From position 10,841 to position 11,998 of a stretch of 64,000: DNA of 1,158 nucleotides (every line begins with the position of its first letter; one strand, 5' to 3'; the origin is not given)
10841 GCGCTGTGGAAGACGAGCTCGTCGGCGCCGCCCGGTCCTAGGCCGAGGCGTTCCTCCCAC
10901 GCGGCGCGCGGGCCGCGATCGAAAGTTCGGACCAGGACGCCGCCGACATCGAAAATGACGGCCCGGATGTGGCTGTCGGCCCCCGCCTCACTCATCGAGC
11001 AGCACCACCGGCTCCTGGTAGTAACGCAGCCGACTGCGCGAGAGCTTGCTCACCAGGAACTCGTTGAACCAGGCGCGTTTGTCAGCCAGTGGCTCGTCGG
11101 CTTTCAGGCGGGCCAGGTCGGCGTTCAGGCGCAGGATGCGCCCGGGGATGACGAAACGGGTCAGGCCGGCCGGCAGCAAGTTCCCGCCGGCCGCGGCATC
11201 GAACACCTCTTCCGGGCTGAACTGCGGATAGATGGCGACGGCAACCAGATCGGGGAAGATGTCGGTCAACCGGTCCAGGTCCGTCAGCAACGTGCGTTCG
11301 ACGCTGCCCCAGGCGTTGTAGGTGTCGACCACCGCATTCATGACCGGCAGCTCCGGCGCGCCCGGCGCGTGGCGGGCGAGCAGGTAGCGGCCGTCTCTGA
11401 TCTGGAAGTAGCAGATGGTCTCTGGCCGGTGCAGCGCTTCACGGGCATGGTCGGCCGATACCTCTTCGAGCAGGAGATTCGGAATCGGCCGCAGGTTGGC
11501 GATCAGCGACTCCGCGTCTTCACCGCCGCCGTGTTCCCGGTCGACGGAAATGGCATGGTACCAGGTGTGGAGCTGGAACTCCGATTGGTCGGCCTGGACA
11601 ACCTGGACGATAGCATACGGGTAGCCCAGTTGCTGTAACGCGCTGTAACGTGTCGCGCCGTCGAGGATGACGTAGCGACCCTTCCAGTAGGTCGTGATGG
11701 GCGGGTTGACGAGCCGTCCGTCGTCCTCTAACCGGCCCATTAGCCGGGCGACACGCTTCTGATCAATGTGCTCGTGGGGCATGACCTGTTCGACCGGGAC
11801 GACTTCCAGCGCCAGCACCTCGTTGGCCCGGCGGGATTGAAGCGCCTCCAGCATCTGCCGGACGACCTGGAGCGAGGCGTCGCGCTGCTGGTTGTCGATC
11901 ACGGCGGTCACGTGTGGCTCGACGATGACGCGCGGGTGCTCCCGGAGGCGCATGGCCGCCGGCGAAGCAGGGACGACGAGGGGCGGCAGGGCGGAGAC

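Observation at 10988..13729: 913-aa fusion of a Ser/Thr-dehydratase-like PLP enzyme, a SerA-like dehydrogenase and a ParB/Srx (SerK/SbnI-like) domain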

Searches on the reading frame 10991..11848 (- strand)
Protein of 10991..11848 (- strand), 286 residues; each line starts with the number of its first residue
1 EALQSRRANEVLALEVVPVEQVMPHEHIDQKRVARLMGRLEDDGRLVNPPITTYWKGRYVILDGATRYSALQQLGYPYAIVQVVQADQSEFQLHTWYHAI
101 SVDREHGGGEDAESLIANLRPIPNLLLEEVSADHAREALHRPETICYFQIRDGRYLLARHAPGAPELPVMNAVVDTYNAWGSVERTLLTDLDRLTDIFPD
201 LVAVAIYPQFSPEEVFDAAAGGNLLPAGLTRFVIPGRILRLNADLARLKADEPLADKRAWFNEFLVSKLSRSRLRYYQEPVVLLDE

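Call 7: search_protein_families(library=pfam, proteins=[window:10991-11848:-], max_evalue=10)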
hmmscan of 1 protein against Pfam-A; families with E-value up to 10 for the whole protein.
seq(286 aa): 1 family
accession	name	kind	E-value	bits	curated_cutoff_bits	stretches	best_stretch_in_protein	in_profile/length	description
PF02195.25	ParB_N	-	0.19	12.2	26.3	1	12-78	6-72/95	ParB N-terminal domain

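Call 8: search_solved_structures(query=window:10991-11848:-, max_evalue=10, show_alignments=3)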
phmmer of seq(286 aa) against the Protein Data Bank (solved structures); distinct sequences matched with E-value up to 10: 11.
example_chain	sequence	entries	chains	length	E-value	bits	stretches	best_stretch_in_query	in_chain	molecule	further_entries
5uje_A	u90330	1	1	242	1.4e-17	67.1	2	14-100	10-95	SbnI protein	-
6nr6_A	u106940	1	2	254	6.5e-15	58.4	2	14-101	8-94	Bifunctional transcriptional regulator/O-phospho-L-serine synthase SbnI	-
5ujd_A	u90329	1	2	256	3.2e-14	56.2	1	13-284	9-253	Siderophore biosynthesis protein SbnI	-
5x0b_A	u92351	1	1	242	0.00012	24.8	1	17-103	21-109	Free serine kinase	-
5x0j_A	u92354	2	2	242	0.00031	23.4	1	17-103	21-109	Free serine kinase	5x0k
5x0e_A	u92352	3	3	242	0.0008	22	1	17-103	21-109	Free serine kinase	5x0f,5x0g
1vk1_A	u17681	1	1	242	0.0029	20.2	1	17-103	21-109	Conserved hypothetical protein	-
6ky4_A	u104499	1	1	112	1.6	11.2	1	22-87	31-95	Sulfiredoxin, chloroplastic/mitochondrial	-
2kll_A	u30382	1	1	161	1.8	11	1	50-143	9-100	Interleukin-33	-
4kc3_A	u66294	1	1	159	1.9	11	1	50-143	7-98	Interleukin-33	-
9x05_A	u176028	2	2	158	1.9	11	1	50-143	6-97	Interleukin-33 (109-270)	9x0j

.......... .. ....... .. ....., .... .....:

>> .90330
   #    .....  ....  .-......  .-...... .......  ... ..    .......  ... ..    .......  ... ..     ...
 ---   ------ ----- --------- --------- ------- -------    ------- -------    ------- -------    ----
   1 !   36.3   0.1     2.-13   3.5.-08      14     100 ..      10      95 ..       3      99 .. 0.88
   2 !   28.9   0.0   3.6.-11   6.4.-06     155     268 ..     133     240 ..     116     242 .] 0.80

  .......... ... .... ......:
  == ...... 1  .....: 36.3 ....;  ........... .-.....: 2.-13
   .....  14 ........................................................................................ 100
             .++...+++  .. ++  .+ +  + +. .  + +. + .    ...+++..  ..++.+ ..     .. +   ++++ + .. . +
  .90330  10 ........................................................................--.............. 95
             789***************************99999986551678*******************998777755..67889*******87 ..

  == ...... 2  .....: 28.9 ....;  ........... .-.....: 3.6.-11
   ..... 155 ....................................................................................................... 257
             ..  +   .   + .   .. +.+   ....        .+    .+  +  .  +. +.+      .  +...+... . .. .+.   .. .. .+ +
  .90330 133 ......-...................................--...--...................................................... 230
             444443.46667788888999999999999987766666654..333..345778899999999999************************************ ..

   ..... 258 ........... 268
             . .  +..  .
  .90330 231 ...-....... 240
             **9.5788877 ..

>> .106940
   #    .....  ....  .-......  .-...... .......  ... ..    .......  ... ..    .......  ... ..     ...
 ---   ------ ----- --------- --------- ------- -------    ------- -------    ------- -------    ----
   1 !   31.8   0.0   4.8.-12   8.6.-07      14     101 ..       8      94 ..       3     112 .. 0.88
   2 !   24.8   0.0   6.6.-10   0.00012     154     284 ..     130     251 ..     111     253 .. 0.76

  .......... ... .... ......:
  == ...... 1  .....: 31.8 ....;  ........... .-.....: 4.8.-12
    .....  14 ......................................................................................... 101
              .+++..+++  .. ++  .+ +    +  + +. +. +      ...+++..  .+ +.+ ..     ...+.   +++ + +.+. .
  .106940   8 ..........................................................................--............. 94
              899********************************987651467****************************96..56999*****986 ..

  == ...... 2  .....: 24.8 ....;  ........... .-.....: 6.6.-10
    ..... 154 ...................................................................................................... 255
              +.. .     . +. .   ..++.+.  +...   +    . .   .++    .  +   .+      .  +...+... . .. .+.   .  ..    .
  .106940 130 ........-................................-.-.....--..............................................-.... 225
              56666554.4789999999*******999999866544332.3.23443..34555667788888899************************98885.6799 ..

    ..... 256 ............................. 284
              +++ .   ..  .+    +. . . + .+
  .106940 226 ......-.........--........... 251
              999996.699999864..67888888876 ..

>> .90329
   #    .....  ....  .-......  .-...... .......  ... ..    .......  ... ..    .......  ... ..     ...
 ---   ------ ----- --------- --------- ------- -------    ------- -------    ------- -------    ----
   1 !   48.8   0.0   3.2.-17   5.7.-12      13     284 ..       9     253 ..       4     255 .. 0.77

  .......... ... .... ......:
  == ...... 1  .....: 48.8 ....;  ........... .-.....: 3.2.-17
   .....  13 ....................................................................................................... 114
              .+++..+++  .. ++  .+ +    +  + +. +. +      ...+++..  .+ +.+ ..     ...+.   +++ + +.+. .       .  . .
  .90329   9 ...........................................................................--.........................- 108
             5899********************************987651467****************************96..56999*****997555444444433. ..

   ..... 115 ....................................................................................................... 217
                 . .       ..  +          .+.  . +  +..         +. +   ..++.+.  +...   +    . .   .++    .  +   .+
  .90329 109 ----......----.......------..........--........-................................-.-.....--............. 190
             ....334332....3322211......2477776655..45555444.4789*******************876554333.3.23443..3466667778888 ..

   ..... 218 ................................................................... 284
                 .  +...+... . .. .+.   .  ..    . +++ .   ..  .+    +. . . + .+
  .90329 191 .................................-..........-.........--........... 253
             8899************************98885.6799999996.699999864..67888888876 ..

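Call 26: find_related_loci(query=A1, collection=genome_contigs, flank=10000)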
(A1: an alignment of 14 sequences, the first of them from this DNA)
Query A1 (278 aa) in genome_contigs; peptide patterns used: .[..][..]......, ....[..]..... (x = any residue, [..] = any of these).
331 stretches matched a pattern; 323 encode a relative of the query (tblastn E <= 1e-3); the best 80 are kept; 80 distinct loci.
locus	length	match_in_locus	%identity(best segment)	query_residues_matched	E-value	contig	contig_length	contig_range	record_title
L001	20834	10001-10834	71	1-278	2e-130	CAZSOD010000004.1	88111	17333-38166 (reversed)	MAG TPA_asm: uncultured Ardenticatenaceae bacterium isolate binchicken_co197_395 genome assembly, contig: NODE_202_lengt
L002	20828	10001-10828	73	1-278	4e-129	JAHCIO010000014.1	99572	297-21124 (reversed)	MAG: Anaerolineae bacterium isolate TGS_CHL13 CHL13_14, whole genome shotgun sequence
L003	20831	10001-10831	71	1-278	4e-129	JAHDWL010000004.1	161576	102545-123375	MAG: Anaerolineae bacterium isolate CHL10 NODE_310_length_161576_cov_7.337269, whole genome shotgun sequence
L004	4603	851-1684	71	1-278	3e-130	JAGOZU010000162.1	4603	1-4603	MAG: Promineifilum sp. isolate Gw_Prim_bin_199 Gw_Prim_37664_length_4603_cov_5.038651, whole genome shotgun sequence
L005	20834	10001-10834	70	1-278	3e-128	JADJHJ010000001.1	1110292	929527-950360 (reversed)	MAG: Candidatus Promineofilum glycogenicum isolate Ega_BAT3C.159 tig00000465-10-11073970, whole genome shotgun sequence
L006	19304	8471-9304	70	1-278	6e-128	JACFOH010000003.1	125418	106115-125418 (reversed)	MAG: Promineifilum sp. isolate BROCD045 NODE_163_length_125418_cov_17.062435, whole genome shotgun sequence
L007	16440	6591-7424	71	1-278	6e-127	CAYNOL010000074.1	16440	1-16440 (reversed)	MAG TPA_asm: uncultured Ardenticatenaceae bacterium isolate SRP193661_co1_185 genome assembly, contig: NODE_3638_length_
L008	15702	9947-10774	72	1-278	1e-126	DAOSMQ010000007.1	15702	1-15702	MAG TPA_asm: Promineifilum sp. isolate AMR_MDS_2393 NODE_3755_length_15702_cov_4.421678, whole genome shotgun sequence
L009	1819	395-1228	73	1-278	2e-131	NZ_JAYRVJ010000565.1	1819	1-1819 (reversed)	MAG: Promineifilum sp. isolate NJ_NJASGE3bin.18 k141_954518, whole genome shotgun sequence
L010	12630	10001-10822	68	4-278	3e-121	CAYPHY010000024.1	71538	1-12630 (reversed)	MAG TPA_asm: uncultured Ardenticatenaceae bacterium isolate binchicken_co59_761 genome assembly, contig: NODE_428_length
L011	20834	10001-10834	67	1-278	4e-121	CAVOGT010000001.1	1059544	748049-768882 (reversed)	MAG: uncultured Chloroflexia bacterium isolate MFD09779.bin.2.200 genome assembly, contig: contig_12980, whole genome sh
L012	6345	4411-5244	70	1-278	4e-120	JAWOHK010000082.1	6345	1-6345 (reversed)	MAG: Chloroflexota bacterium isolate CWP4-2.bin.60 k191_1803781, whole genome shotgun sequence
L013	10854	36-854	65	1-278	3e-118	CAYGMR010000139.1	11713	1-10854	MAG TPA_asm: uncultured Ardenticatenaceae bacterium isolate ERP116193_co2_401 genome assembly, contig: NODE_13194_length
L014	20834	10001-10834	66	1-278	4e-118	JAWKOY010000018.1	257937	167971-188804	MAG: Chloroflexota bacterium isolate ABC2.26 ABC2.26.fa-18, whole genome shotgun sequence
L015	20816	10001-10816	65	1-278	1e-116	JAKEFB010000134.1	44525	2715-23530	MAG: Chloroflexota bacterium isolate PMV_2.24 PMV_2.24.k101_1287199, whole genome shotgun sequence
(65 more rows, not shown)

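Call 31: search_protein_representatives(protein=window:10991-11824:-)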
Query: 278 residues. Proteins with E-value up to 0.001 (for the whole library): 912; up to 1e-10: 492; up to 1e-30: 134. The best 150 are listed.
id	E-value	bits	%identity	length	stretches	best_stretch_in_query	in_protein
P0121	1.2e-104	366.0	63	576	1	2-278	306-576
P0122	5.0e-100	350.8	62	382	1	2-278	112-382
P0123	1.2e-97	343.0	61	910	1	2-278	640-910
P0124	1.8e-97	342.4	62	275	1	2-278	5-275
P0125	1.5e-79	283.6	53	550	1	2-278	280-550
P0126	6.0e-70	252.1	45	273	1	3-278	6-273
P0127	1.8e-69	250.6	48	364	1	3-278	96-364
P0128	1.2e-68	247.9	45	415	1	4-277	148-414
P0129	1.2e-67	244.6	61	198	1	76-278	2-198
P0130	5.7e-67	242.4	49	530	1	2-277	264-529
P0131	1.9e-66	240.6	46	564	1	4-278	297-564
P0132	5.2e-65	235.9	49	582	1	4-278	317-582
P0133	1.5e-60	221.3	46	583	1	4-277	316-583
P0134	3.7e-60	220.0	66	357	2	169-278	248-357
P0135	9.5e-60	218.7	44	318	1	4-278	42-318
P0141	3.8e-55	203.6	38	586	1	4-278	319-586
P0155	9.8e-50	185.8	43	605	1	3-278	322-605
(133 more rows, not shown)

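Call 33: find_homologous_proteins(query=window:10991-11824:-, max_evalue=0.00001)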
Query window:10991-11824:- (278 aa): 134 proteins with E <= 0.00001 among 2263 candidates; the best 120 are listed.
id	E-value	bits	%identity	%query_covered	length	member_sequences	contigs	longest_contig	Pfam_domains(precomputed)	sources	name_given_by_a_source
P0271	9.8e-159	545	88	100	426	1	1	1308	PF02826.26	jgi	jgi:hypothetical protein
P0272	1.3e-125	436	70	100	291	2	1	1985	-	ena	-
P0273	7.8e-125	434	73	100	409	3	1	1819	PF02826.26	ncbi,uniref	ncbi:NAD(P)-dependent oxidoreductase, partial [Promineifilum sp.]|uniref:NAD(P)-dependent oxidoreduc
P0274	1.1e-123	430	71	100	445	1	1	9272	PF02826.26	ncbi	-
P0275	3.2e-122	425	72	100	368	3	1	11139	PF02826.26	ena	-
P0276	1.6e-121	423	72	100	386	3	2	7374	PF02826.26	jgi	jgi:hypothetical protein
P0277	6.0e-116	405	67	100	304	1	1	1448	-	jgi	jgi:hypothetical protein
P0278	1.2e-110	387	65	100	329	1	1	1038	-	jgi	-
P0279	4.5e-110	385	66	100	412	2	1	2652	PF02826.26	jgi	-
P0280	5.3e-108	379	64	100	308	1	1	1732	-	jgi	jgi:hypothetical protein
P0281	6.0e-108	378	65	100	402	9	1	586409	PF02826.26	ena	-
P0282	8.9e-106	371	68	90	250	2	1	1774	-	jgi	jgi:hypothetical protein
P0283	4.7e-105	369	63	100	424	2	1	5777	PF02826.26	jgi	jgi:hypothetical protein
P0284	4.7e-105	369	63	100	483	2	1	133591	PF02826.26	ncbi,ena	-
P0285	8.7e-105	368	61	100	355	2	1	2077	PF02826.26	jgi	jgi:hypothetical protein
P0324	3.8e-67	245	47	100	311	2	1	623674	PF02195.27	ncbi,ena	-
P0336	7.6e-65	237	46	99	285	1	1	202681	-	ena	-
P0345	2.5e-63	232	44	99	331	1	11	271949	-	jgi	jgi:hypothetical protein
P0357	3.7e-60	222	45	99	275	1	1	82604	-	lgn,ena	-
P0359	5.9e-60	221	48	94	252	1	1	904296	-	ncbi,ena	-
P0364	3.0e-59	219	45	99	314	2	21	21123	-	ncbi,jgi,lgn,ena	-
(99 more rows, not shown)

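Call 34: find_encoding_contigs(protein=P0324, flank=8000, max_places=2)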
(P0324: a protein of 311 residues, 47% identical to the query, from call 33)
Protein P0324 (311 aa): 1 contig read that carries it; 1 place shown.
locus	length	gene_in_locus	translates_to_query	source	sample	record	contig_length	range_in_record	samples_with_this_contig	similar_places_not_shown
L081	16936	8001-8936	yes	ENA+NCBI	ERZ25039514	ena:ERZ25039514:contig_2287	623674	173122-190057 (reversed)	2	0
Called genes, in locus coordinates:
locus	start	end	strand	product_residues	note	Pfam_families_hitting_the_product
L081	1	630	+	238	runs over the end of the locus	PF00459:Inositol_P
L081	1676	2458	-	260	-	PF09754:PAC2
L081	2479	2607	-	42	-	-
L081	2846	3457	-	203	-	PF07260:ANKH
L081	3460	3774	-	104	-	PF07260:ANKH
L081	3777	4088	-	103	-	PF07260:ANKH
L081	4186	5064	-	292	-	PF00205:TPP_enzyme_M (weak), PF02775:TPP_enzyme_C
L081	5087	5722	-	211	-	PF02776:TPP_enzyme_N, PF00205:TPP_enzyme_M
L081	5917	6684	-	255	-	PF00892:EamA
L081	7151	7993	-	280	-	-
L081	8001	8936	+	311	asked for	PF02195:ParB_N (weak)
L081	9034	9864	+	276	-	PF14451:Ub-Mut7C, PF01927:Mut7-C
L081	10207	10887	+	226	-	PF09968:DUF2202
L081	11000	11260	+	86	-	PF13180:PDZ_2, PF00595:PDZ (weak), PF17820:PDZ_6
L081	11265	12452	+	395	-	PF00595:PDZ (weak), PF13180:PDZ_2, PF17820:PDZ_6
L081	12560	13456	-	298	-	PF01139:RtcB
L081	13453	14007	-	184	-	PF01139:RtcB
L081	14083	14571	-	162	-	PF01951:Archease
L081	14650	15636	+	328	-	PF05096:Glu_cyclase_2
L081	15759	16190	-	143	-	PF02566:OsmC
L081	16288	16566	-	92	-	PF02583:Trns_repr_metal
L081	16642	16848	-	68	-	PF09723:Zn_ribbon_8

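Call 35: find_encoding_contigs(protein=P0345, flank=8000, max_places=2)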
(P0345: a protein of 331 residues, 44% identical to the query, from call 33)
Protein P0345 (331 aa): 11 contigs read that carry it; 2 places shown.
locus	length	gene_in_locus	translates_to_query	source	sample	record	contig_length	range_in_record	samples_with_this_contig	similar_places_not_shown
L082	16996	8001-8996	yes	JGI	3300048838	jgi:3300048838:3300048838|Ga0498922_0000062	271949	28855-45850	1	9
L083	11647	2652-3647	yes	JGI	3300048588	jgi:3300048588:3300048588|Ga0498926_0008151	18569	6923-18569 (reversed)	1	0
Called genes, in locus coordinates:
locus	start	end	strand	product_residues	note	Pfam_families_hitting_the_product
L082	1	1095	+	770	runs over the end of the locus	PF23473:LysM3_LYK4_5 (faint), PF01476:LysM, PF02469:Fasciclin, PF10648:Gmad2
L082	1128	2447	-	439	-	PF07260:ANKH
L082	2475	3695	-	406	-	PF10117:McrBC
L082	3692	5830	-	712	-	PF28530:DUF8426, PF13481:AAA_25 (faint), PF00004:AAA, PF07728:AAA_5, PF13401:AAA_22, PF20720:nSTAND3 (weak), PF28529:McrB_lid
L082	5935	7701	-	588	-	PF02837:Glyco_hydro_2_N, PF22666:Glyco_hydro_2_N2 (weak), PF00703:Glyco_hydro_2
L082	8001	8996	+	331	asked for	-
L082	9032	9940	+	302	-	PF00685:Sulfotransfer_1, PF13469:Sulfotransfer_3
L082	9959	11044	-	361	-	PF02618:YceG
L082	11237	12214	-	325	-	PF01073:3Beta_HSD, PF01370:Epimerase, PF02719:Polysacc_synt_2, PF04321:RmlD_sub_bind, PF05368:NmrA (weak), PF13460:NAD_binding_10, PF16363:GDP_Man_Dehyd, PF07993:NAD_binding_4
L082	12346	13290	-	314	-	PF00753:Lactamase_B, PF12706:Lactamase_B_2 (faint)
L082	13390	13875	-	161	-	PF01643:Acyl-ACP_TE (weak), PF13279:4HBT_2, PF03061:4HBT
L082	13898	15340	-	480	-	PF00890:FAD_binding_2 (weak), PF01494:FAD_binding_3 (faint), PF03486:HI0933_like (faint), PF07992:Pyr_redox_2, PF12831:FAD_oxidored (weak), PF13738:Pyr_redox_3, PF00070:Pyr_redox, PF02852:Pyr_redox_dim, +1 more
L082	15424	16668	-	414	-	PF00364:Biotin_lipoyl, PF02817:E3_binding, PF00198:2-oxoacid_dh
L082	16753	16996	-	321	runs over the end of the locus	PF01112:Asparaginase_2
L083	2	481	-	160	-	?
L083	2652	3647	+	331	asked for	-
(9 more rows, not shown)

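Call 36: find_encoding_contigs(protein=P0359, flank=8000, max_places=2)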
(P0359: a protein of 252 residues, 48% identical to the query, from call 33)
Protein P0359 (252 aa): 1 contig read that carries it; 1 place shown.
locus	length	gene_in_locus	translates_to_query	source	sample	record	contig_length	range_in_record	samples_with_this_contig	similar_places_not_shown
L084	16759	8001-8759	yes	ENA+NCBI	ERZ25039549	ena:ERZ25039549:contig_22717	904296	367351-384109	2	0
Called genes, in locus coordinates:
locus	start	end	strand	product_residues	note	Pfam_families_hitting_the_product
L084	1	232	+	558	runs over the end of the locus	PF01590:GAF (weak), PF13185:GAF_2, PF00989:PAS, PF13188:PAS_8 (weak), PF08448:PAS_4, PF13426:PAS_9, PF00512:HisKA, PF02518:HATPase_c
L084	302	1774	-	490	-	PF00672:HAMP, PF00512:HisKA, PF02518:HATPase_c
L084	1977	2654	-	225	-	PF00072:Response_reg, PF00486:Trans_reg_C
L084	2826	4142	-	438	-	PF07260:ANKH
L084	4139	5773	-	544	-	PF02776:TPP_enzyme_N, PF00205:TPP_enzyme_M, PF02775:TPP_enzyme_C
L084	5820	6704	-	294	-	PF00892:EamA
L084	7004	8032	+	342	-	PF00389:2-Hacid_dh, PF02826:2-Hacid_dh_C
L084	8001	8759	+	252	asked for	-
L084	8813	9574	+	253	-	PF14451:Ub-Mut7C, PF01927:Mut7-C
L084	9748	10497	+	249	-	PF09968:DUF2202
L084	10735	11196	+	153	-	PF24827:AstE_AspA_cat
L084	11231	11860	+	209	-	-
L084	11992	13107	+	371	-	PF00595:PDZ (faint), PF13180:PDZ_2, PF04495:GRASP55_65 (faint), PF17820:PDZ_6 (weak), PF13180:PDZ_2, PF17820:PDZ_6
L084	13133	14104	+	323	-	PF05096:Glu_cyclase_2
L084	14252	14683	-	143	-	PF02566:OsmC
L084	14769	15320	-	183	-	PF09723:Zn_ribbon_8, PF02583:Trns_repr_metal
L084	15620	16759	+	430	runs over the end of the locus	PF02844:GARS_N, PF01071:GARS_A, PF02843:GARS_C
